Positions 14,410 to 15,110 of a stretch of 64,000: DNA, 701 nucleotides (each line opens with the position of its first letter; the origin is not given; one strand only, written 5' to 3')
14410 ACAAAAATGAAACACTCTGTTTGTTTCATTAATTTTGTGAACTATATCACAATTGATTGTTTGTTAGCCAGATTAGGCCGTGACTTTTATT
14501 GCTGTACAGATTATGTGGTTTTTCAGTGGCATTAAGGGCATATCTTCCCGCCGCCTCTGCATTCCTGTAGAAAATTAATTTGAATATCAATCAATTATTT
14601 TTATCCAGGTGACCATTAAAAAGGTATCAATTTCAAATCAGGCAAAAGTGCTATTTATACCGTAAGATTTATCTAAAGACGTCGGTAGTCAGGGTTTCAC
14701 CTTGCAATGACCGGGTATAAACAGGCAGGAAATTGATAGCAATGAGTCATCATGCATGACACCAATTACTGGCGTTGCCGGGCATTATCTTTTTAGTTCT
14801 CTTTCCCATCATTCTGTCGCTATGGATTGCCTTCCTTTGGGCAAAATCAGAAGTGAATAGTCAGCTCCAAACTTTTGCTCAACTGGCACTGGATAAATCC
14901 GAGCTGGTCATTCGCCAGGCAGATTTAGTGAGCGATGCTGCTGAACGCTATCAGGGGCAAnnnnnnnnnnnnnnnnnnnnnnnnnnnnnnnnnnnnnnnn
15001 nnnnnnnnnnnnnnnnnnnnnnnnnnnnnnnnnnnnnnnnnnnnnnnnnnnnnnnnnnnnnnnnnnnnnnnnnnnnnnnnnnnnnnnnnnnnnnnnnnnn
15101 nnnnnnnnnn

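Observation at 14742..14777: In-frame TGA at codon 6 of pdeC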

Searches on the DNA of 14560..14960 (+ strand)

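Call 3: search_dna_similar(query=window:14560-14960:+, collection=ecoli_genomes, mode=near, max_rows=40)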
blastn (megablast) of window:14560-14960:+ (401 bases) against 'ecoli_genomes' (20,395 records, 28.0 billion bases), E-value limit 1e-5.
Records with a match: 5426; places in all: 5432; records where one place covers at least 80% of the query: 5416.
Genomes with a match: 5425 of 5426; with a place that covers at least 80% of the query: 5415. Places per genome that has any: lowest 1, median 1, highest 2. On chromosomes: 5428 places; on plasmids: 4.
Best place of each record, by identity: 95-99% 4209; 90-95% 1215; 80-90% 2.
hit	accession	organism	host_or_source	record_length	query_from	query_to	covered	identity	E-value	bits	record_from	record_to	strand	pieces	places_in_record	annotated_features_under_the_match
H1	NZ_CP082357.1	Escherichia coli strain VCSW7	Top soil and leaf litter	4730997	1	401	100%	98.8%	0e+0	713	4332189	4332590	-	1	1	pdeC: cyclic di-3',5'-guanosine monophosphate phosphodiesterase PdeC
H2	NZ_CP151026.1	Escherichia coli strain 19KM1831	Dog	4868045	1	401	100%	98.8%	0e+0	713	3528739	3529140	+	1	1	pdeC: c-di-GMP phosphodiesterase PdeC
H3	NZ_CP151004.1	Escherichia coli strain 18KM2445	Dog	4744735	1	401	100%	98.8%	0e+0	713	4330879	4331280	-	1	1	pdeC: c-di-GMP phosphodiesterase PdeC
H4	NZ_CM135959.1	Escherichia coli strain NY1601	Chicken feces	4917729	1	401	100%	98.8%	0e+0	713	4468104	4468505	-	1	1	pdeC: c-di-GMP phosphodiesterase PdeC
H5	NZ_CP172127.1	Escherichia coli strain GF43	chicken meat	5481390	1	401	100%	98.5%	0e+0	708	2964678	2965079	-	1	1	pdeC: c-di-GMP phosphodiesterase PdeC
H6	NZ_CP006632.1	Escherichia coli PCN033 strain PCN033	-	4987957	1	401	100%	98.0%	0e+0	697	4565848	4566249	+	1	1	pdeC: c-di-GMP phosphodiesterase PdeC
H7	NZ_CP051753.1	Escherichia coli strain SCU-102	Homo sapiens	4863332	1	401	100%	98.0%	0e+0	697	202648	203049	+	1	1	pdeC: c-di-GMP phosphodiesterase PdeC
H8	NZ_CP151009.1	Escherichia coli strain 19KM1776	Dog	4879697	1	401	100%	98.0%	0e+0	697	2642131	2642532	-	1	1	pdeC: c-di-GMP phosphodiesterase PdeC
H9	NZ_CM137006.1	Escherichia coli strain 7CC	Mink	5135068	1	401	100%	98.0%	0e+0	697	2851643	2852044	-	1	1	pdeC: c-di-GMP phosphodiesterase PdeC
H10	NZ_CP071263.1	Escherichia coli strain MEI003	Outdoors environment of a veterinary ...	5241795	1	401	100%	97.8%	0e+0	691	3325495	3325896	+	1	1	pdeC: c-di-GMP phosphodiesterase PdeC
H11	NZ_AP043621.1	Escherichia coli strain AST215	Homo sapiens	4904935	1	401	100%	97.8%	0e+0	691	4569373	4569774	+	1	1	pdeC: c-di-GMP phosphodiesterase PdeC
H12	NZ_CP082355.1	Escherichia coli strain VCSW5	Soil/drain sediment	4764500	1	401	100%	97.5%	0e+0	688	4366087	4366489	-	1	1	pdeC: cyclic di-3',5'-guanosine monophosphate phosphodiesterase PdeC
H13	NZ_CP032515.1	Escherichia coli strain 118UI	Homo sapiens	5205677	1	401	100%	97.5%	0e+0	686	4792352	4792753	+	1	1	pdeC: c-di-GMP phosphodiesterase PdeC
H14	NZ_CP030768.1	Escherichia coli strain 2017C-4173W12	missing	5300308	1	401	100%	97.5%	0e+0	686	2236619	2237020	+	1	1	pdeC: c-di-GMP phosphodiesterase PdeC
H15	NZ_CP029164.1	Escherichia coli strain 104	chicken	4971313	1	401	100%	97.5%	0e+0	686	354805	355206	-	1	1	pdeC: c-di-GMP phosphodiesterase PdeC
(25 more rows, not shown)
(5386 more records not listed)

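Call 4: search_dna_similar(query=window:14728-14790:+, collection=ecoli_genomes, mode=distant, max_rows=40, rows=spread)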
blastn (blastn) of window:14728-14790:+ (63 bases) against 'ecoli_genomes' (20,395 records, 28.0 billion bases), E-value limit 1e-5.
Records with a match: 5426; places in all: 5426; records where one place covers at least 80% of the query: 5426.
Genomes with a match: 5425 of 5426; with a place that covers at least 80% of the query: 5425. Places per genome that has any: lowest 1, median 1, highest 2. On chromosomes: 5422 places; on plasmids: 4.
Best place of each record, by identity: 95-99% 4245; 90-95% 1180; 80-90% 1.
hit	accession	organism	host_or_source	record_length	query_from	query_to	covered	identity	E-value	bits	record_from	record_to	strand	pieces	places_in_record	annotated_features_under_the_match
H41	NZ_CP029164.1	Escherichia coli strain 104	chicken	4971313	1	63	100%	98.4%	1e-21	110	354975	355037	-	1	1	pdeC: c-di-GMP phosphodiesterase PdeC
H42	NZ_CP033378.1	Escherichia coli strain L73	goose anus swab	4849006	1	63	100%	96.8%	1e-20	105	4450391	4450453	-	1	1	pdeC: c-di-GMP phosphodiesterase PdeC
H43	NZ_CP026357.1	Escherichia coli strain 2F_0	not applicable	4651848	1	63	100%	96.8%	1e-20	105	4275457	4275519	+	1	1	pdeC: c-di-GMP phosphodiesterase PdeC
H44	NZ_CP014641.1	Escherichia coli strain BLK9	engineered variant of Escherichia coli ...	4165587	1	63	100%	96.8%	1e-20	105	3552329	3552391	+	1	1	pdeC: c-di-GMP phosphodiesterase PdeC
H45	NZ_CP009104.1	Escherichia coli strain RM9387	Cow feces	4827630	1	63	100%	96.8%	1e-20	105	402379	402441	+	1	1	pdeC: c-di-GMP phosphodiesterase PdeC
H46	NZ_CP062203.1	Escherichia coli strain K_EC180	swine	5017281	1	63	100%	96.8%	1e-20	105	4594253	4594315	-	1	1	pdeC: c-di-GMP phosphodiesterase PdeC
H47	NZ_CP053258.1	Escherichia coli strain GF4-3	Guinea fowl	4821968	1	63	100%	96.8%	1e-20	105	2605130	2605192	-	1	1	pdeC: c-di-GMP phosphodiesterase PdeC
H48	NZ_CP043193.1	Escherichia coli O16:H48 strain PG20180063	mouse gut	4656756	1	63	100%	96.8%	1e-20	105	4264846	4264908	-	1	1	pdeC: c-di-GMP phosphodiesterase PdeC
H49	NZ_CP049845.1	Escherichia coli strain UPEC-245U/190328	Homo sapiens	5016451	1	63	100%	96.8%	1e-20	105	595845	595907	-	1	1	pdeC: c-di-GMP phosphodiesterase PdeC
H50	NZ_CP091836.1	Escherichia coli strain SWYHX138.33gt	Equus ferus caballus (Thoroughbred)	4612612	1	63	100%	96.8%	1e-20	105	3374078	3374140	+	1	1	pdeC: c-di-GMP phosphodiesterase PdeC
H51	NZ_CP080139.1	Escherichia coli strain PK8241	chicken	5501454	1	63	100%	96.8%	1e-20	105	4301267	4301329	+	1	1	pdeC: c-di-GMP phosphodiesterase PdeC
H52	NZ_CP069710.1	Escherichia coli strain EA2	pig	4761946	1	63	100%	96.8%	1e-20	105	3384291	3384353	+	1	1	pdeC: c-di-GMP phosphodiesterase PdeC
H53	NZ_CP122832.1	Escherichia coli strain ETEC1730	Sus scrofa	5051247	1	63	100%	96.8%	1e-20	105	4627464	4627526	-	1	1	pdeC: c-di-GMP phosphodiesterase PdeC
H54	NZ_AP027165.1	Escherichia coli strain H19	Homo sapiens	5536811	1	63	100%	96.8%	1e-20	105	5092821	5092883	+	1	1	pdeC: c-di-GMP phosphodiesterase PdeC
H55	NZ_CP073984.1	Escherichia coli strain MB15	Poultry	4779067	1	63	100%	96.8%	1e-20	105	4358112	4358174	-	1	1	pdeC: c-di-GMP phosphodiesterase PdeC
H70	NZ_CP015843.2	Escherichia coli O157:H7 strain FRIK2455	Bos taurus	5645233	1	63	100%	95.2%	5e-19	101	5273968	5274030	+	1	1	pdeC: c-di-GMP phosphodiesterase PdeC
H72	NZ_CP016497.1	Escherichia coli strain UPEC 26-1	Homo sapiens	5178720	1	63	100%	93.7%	6e-18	97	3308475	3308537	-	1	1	pdeC: c-di-GMP phosphodiesterase PdeC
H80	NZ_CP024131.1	Escherichia coli strain 14EC007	clinical patient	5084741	1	63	100%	84.1%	8e-10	70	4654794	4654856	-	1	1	pdeC: EAL domain-containing protein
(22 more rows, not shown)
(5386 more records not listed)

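Call 5: get_annotated_region(hit=H1, flank=3000)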
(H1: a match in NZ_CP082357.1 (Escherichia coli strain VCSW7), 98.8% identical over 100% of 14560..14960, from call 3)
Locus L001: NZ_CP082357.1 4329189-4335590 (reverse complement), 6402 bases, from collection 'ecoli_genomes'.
description: Escherichia coli strain VCSW7 chromosome, complete genome
organism: Escherichia coli strain VCSW7 (NCBI taxid 562)
replicon: chromosome; assembly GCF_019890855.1
host: -; source: Top soil and leaf litter; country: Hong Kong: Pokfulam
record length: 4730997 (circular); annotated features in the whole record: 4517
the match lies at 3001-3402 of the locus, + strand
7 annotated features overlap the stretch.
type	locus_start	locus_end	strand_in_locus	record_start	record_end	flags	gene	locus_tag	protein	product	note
CDS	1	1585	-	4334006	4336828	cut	uvrA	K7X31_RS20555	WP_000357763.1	excinuclease ABC subunit UvrA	-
CDS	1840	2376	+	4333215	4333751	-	ssb1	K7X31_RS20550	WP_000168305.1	single-stranded DNA-binding protein SSB1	-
CDS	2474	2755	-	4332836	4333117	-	yjcB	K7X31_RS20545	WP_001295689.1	YjcB family protein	-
CDS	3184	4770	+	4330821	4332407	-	pdeC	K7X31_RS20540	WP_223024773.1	cyclic di-3',5'-guanosine monophosphate phosphodiesterase PdeC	-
CDS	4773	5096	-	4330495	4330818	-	soxS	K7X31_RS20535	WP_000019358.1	superoxide response transcriptional regulator SoxS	-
CDS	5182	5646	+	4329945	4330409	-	soxR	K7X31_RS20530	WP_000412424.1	redox-sensitive transcriptional activator SoxR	-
CDS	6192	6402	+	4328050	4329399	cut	ghxP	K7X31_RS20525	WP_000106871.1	guanine/hypoxanthine transporter GhxP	-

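Call 6: get_annotated_region(hit=H41, flank=300)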
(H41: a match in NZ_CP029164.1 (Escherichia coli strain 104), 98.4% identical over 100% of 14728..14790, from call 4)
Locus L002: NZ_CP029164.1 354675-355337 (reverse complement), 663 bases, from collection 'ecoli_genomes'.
description: Escherichia coli strain 104 chromosome, complete genome
organism: Escherichia coli strain 104 (NCBI taxid 562)
replicon: chromosome; assembly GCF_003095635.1
host: -; source: chicken; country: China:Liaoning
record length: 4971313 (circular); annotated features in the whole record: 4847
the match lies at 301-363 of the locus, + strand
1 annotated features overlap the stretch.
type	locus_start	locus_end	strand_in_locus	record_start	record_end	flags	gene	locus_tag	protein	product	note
CDS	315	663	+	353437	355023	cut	pdeC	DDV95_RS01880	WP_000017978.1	c-di-GMP phosphodiesterase PdeC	-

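Call 7: get_annotated_region(hit=H48, flank=300)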
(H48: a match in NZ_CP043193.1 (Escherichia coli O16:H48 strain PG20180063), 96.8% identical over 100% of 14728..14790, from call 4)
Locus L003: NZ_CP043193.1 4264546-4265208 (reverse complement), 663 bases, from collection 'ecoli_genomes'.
description: Escherichia coli O16:H48 strain PG20180063 chromosome, complete genome
organism: Escherichia coli O16:H48 strain PG20180063 (NCBI taxid 2605619)
replicon: chromosome; assembly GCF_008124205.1
host: -; source: mouse gut; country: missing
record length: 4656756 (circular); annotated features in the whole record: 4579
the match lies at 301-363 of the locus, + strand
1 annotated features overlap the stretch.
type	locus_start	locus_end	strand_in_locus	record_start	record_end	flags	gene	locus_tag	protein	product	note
CDS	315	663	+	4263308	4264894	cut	pdeC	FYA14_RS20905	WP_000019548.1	c-di-GMP phosphodiesterase PdeC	-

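Call 8: get_annotated_region(hit=H80, flank=300)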
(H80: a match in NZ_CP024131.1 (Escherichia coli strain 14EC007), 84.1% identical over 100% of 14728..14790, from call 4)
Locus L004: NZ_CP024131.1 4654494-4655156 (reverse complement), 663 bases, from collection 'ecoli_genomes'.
description: Escherichia coli strain 14EC007 chromosome, complete genome
organism: Escherichia coli strain 14EC007 (NCBI taxid 562)
replicon: chromosome; assembly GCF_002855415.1
host: -; source: clinical patient; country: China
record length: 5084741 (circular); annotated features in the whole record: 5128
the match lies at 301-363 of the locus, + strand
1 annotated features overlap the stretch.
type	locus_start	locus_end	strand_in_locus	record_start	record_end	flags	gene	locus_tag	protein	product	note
CDS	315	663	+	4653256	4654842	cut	pdeC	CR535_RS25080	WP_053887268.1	EAL domain-containing protein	-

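Call 9: get_annotated_region(hit=H72, flank=300)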
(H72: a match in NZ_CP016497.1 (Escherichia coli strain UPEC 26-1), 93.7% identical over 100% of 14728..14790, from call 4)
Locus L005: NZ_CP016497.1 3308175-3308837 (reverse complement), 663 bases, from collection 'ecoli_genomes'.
description: Escherichia coli strain UPEC 26-1 chromosome, complete genome
organism: Escherichia coli strain UPEC 26-1 (NCBI taxid 562)
replicon: chromosome; assembly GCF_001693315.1
host: Homo sapiens; source: urine; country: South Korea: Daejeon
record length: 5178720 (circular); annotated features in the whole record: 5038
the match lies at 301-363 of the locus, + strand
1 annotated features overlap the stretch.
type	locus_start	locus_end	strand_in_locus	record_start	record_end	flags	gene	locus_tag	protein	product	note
CDS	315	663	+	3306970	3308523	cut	pdeC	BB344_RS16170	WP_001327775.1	c-di-GMP phosphodiesterase PdeC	-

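Call 28: get_annotated_region(hit=H41, flank=1800)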
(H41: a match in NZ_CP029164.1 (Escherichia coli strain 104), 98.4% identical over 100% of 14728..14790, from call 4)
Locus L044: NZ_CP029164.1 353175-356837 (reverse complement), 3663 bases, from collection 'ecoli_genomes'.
description: Escherichia coli strain 104 chromosome, complete genome
organism: Escherichia coli strain 104 (NCBI taxid 562)
replicon: chromosome; assembly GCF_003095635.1
host: -; source: chicken; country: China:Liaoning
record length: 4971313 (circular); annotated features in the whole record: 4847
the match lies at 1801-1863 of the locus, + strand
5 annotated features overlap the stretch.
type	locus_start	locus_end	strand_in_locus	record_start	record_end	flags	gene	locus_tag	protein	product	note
CDS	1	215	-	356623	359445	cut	uvrA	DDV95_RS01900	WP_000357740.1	excinuclease ABC subunit UvrA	-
CDS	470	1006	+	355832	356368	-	ssb1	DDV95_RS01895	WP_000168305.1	single-stranded DNA-binding protein SSB1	-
CDS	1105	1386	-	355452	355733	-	yjcB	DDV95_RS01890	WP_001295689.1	YjcB family protein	-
CDS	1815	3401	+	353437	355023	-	pdeC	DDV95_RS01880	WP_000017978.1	c-di-GMP phosphodiesterase PdeC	-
CDS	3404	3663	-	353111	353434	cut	soxS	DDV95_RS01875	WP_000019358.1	superoxide response transcriptional regulator SoxS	-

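Call 29: get_annotated_region(hit=H48, flank=1800)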
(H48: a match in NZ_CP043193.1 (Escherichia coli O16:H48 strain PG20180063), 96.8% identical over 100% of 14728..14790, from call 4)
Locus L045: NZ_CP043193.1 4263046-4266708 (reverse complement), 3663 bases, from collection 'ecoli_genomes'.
description: Escherichia coli O16:H48 strain PG20180063 chromosome, complete genome
organism: Escherichia coli O16:H48 strain PG20180063 (NCBI taxid 2605619)
replicon: chromosome; assembly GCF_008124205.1
host: -; source: mouse gut; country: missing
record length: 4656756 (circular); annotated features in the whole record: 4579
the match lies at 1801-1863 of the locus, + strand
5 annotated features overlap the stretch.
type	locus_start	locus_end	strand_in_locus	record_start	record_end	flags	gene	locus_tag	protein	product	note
CDS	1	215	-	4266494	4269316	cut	uvrA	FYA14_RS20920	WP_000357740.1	excinuclease ABC subunit UvrA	-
CDS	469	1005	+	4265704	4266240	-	ssb1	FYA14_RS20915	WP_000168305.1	single-stranded DNA-binding protein SSB1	-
CDS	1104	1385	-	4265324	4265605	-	yjcB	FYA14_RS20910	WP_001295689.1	YjcB family protein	-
CDS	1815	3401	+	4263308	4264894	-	pdeC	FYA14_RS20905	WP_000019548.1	c-di-GMP phosphodiesterase PdeC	-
CDS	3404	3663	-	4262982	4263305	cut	soxS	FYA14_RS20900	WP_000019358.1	superoxide response transcriptional regulator SoxS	-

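Call 31: get_annotated_region(hit=H5, flank=1800)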
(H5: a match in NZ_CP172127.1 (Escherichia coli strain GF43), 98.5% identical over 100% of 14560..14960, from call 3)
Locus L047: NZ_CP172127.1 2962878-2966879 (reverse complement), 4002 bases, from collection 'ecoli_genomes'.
description: Escherichia coli strain GF43 chromosome, complete genome
organism: Escherichia coli strain GF43 (NCBI taxid 562)
replicon: chromosome; assembly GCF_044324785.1
host: -; source: chicken meat; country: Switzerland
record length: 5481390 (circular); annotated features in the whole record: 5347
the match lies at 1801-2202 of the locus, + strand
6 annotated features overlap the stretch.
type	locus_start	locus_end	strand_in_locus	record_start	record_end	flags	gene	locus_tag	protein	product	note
CDS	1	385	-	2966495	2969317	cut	uvrA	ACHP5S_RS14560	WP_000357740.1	excinuclease ABC subunit UvrA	-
CDS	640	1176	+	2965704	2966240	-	ssb1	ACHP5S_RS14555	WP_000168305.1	single-stranded DNA-binding protein SSB1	-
CDS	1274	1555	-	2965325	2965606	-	yjcB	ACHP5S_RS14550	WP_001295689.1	YjcB family protein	-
CDS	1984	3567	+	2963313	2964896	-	pdeC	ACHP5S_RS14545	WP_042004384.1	c-di-GMP phosphodiesterase PdeC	-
CDS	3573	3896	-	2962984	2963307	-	soxS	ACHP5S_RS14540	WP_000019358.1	superoxide response transcriptional regulator SoxS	-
CDS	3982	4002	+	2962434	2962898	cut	soxR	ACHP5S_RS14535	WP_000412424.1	redox-sensitive transcriptional activator SoxR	-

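Call 32: get_annotated_region(hit=H6, flank=1800)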
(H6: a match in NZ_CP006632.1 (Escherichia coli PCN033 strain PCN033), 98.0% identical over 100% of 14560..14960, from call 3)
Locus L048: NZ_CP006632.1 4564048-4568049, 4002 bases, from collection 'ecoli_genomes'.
description: Escherichia coli PCN033 chromosome, complete genome
organism: Escherichia coli PCN033 strain PCN033 (NCBI taxid 1001989)
replicon: chromosome; assembly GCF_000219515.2
host: -; source: -; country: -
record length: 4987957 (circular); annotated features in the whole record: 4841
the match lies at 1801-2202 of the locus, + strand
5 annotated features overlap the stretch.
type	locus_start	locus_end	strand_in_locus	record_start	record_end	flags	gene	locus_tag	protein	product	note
CDS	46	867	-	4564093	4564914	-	-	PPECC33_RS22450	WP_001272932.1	abortive infection system antitoxin AbiGi family protein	-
CDS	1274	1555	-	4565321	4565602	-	yjcB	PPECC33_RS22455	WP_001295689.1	YjcB family protein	-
CDS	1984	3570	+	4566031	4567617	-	pdeC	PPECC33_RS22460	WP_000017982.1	c-di-GMP phosphodiesterase PdeC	-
CDS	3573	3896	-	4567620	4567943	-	soxS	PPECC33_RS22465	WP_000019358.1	superoxide response transcriptional regulator SoxS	-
CDS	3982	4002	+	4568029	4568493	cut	soxR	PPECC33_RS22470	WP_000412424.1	redox-sensitive transcriptional activator SoxR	-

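Call 33: get_annotated_region(hit=H70, flank=1800)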
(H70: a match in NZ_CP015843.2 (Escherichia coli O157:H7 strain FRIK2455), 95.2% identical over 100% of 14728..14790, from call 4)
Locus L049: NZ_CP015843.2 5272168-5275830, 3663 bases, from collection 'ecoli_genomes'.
description: Escherichia coli O157:H7 strain FRIK2455 chromosome, complete genome
organism: Escherichia coli O157:H7 strain FRIK2455 (NCBI taxid 83334)
replicon: chromosome; assembly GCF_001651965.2
host: Bos taurus; source: fecal steer; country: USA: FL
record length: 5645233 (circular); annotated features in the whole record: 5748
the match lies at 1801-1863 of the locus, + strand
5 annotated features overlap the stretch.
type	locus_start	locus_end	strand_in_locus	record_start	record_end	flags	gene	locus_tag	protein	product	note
CDS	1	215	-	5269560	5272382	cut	uvrA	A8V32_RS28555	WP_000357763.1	excinuclease ABC subunit UvrA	-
CDS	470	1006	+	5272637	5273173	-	ssb1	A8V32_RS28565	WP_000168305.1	single-stranded DNA-binding protein SSB1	-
CDS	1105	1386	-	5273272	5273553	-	yjcB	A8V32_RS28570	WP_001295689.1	YjcB family protein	-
CDS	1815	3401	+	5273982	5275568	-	pdeC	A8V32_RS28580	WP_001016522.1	c-di-GMP phosphodiesterase PdeC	-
CDS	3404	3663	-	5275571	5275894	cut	soxS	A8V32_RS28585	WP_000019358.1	superoxide response transcriptional regulator SoxS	-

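Call 38: search_rna_families(source=window, start=14700, end=14900, threshold=evalue, max_evalue=10)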
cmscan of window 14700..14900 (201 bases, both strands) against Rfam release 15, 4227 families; matches with E-value up to 10: 1.
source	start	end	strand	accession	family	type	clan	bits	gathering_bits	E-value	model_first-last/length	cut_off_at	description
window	14770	14865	+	RF00487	IRES_Cx43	Cis-reg; IRES;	-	13.3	70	0.48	1-204/204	no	Connexin-43 internal ribosome entry site (IRES)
